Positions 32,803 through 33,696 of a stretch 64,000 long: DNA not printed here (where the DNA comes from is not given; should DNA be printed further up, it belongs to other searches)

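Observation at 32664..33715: A solitary Uma2 nuclease gene sits exactly between two copies of the agmatinase 3' end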

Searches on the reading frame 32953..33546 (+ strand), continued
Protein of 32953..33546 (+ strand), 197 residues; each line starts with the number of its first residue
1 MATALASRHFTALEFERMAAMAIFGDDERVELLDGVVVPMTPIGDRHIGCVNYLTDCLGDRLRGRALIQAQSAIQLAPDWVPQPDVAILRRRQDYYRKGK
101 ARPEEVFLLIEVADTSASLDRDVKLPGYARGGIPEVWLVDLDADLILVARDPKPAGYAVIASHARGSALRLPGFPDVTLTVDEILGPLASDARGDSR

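Call 52: search_protein_families(library=ncbifam, proteins=[window:32953-33546:+], max_evalue=0.001)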
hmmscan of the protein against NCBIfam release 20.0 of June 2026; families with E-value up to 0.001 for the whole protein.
window:32953-33546:+ (197 aa): 0 families

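Call 58: find_related_loci(query=window:32953-33546:+, collection=viral_contigs, flank=3000)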
Query window:32953-33546:+ (197 aa) in viral_contigs; peptide patterns used: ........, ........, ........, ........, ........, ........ (x = any residue, [..] = any of these).
35 stretches matched a pattern, but none encodes a relative of the query by tblastn (E <= 1e-3).
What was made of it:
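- Tried and rejected: Viral contigs: no relatives (call 58).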
